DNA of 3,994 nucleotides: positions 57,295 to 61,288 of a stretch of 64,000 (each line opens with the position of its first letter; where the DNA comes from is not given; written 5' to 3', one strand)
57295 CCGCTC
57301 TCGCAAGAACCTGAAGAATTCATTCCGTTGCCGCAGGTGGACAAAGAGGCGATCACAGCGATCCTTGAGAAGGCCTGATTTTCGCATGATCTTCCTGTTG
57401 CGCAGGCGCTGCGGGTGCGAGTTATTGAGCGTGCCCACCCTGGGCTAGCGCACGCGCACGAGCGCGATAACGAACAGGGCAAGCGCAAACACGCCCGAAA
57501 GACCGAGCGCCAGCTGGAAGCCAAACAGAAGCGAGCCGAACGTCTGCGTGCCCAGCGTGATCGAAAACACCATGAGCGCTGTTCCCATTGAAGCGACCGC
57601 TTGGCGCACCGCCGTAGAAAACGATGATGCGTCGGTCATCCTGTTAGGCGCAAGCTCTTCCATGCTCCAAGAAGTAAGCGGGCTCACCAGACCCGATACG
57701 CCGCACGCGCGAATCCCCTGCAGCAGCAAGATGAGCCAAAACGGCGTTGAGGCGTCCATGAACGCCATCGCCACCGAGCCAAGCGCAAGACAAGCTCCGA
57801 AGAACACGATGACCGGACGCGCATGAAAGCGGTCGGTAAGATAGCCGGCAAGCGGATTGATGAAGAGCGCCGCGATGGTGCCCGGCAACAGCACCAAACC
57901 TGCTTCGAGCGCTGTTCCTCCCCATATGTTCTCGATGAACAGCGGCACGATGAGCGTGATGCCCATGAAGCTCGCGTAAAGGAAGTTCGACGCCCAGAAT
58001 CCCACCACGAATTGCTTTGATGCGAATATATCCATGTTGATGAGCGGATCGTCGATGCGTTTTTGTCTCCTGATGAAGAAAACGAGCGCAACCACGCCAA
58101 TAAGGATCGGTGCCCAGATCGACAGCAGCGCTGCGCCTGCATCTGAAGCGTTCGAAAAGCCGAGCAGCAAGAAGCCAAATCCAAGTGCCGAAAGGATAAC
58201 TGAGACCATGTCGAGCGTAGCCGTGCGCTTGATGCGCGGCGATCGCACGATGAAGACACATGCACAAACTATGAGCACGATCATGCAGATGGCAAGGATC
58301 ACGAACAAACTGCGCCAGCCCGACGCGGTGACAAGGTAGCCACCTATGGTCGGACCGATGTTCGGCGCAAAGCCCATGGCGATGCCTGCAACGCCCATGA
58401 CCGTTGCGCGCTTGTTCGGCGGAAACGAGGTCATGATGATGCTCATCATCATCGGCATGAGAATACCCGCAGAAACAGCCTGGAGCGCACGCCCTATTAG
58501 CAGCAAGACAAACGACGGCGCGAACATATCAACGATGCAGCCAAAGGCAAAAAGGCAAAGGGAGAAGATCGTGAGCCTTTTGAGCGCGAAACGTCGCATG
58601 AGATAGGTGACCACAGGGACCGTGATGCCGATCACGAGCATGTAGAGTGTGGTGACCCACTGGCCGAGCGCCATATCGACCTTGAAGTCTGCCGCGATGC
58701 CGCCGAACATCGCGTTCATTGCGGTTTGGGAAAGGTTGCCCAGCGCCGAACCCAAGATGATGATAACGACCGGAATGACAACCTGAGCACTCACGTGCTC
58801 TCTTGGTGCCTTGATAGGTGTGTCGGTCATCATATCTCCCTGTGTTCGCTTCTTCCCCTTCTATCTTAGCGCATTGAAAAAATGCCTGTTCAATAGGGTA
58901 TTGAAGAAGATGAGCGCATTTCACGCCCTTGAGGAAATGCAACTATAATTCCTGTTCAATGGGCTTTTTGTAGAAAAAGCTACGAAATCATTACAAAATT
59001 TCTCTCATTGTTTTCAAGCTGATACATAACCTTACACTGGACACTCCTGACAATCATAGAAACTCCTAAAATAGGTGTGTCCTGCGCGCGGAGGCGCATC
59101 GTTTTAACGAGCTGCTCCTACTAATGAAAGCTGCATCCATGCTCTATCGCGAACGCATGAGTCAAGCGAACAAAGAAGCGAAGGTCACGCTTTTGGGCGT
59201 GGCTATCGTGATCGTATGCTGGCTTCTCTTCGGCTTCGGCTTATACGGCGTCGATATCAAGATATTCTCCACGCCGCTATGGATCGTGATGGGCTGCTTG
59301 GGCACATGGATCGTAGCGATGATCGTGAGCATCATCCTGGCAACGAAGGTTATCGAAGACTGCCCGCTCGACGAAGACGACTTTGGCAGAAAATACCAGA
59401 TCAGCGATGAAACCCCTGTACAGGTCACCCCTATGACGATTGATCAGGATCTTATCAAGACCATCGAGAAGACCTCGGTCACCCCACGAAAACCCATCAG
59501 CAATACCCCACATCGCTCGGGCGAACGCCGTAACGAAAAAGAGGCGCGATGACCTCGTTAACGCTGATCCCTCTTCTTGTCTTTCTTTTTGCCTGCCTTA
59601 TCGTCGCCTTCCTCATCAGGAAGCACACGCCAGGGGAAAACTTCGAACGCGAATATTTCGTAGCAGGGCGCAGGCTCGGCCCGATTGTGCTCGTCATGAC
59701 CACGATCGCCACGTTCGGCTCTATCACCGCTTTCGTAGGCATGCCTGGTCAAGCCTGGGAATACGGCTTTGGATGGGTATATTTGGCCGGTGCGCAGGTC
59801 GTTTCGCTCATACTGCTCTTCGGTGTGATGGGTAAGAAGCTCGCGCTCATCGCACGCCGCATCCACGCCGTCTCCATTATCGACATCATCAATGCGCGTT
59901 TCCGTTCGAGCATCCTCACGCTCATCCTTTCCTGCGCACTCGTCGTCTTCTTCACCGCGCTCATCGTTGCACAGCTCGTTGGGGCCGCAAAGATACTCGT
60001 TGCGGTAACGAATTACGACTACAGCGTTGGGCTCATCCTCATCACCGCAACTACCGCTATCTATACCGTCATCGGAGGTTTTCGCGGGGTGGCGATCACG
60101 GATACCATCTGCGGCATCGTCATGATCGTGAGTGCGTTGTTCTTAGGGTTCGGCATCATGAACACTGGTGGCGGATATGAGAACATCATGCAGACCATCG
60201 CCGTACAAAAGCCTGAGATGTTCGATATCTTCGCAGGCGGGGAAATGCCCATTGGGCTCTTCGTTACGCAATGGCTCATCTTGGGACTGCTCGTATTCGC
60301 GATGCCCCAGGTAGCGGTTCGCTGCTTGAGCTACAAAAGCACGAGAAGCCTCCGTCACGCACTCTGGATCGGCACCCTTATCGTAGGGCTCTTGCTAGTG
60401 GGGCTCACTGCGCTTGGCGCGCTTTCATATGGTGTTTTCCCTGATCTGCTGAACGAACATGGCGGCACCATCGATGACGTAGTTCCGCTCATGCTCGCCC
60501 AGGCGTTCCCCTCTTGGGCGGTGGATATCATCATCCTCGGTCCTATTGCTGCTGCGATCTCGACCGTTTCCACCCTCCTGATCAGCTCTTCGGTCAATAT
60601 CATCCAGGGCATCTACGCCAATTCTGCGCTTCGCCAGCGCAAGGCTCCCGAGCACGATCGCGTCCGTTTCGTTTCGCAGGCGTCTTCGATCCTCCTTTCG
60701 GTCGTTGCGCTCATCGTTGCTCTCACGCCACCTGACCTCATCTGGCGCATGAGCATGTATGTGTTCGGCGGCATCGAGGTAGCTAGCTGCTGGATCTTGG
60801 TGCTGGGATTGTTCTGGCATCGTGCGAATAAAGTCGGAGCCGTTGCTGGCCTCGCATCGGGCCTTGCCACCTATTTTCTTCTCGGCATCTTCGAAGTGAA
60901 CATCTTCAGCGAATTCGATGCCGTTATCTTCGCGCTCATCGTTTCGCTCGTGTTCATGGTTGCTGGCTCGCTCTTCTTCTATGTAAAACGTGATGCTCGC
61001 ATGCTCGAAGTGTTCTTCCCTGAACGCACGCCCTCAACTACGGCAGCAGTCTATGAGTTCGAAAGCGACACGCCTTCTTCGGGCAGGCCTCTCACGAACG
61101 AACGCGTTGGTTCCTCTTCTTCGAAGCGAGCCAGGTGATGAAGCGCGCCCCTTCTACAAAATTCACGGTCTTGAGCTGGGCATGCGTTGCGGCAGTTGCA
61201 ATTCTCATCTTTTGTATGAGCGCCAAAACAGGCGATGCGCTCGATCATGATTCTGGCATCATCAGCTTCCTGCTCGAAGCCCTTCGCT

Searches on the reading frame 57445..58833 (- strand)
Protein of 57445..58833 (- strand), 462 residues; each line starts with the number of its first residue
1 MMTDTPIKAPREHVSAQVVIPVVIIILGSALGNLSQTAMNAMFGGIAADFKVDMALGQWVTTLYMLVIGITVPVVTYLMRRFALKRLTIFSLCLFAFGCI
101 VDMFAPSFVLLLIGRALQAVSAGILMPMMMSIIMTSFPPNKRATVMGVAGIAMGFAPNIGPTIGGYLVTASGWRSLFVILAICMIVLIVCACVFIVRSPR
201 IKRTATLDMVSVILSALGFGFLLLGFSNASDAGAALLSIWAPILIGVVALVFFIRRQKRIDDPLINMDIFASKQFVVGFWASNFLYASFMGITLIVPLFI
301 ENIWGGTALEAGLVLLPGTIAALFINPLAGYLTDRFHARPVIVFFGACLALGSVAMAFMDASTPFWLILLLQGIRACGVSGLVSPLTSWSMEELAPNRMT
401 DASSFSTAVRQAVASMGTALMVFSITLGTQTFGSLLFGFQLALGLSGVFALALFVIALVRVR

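Call 73: search_protein_families(library=pfam, proteins=[window:57445-58833:-], max_evalue=0.00001)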
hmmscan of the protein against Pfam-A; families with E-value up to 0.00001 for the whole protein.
window:57445-58833:- (462 aa): 2 families
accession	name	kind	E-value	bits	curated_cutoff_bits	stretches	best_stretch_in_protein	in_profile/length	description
PF07690.21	MFS_1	-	1.7e-43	149.3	33.4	1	26-417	2-346/347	Major Facilitator Superfamily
PF00083.30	Sugar_tr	-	2.3e-06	27.2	22.3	0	328-458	65-189/452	Sugar (and other) transporter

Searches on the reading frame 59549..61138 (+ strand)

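Call 73: search_protein_families(library=pfam, proteins=[window:59549-61138:+], max_evalue=0.00001)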
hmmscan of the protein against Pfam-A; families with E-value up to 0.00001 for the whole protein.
window:59549-61138:+ (529 aa): 1 family
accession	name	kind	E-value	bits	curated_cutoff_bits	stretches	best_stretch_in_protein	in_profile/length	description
PF00474.23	SSF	-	1.9e-64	218.5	22.8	1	36-438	1-406/406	Sodium:solute symporter family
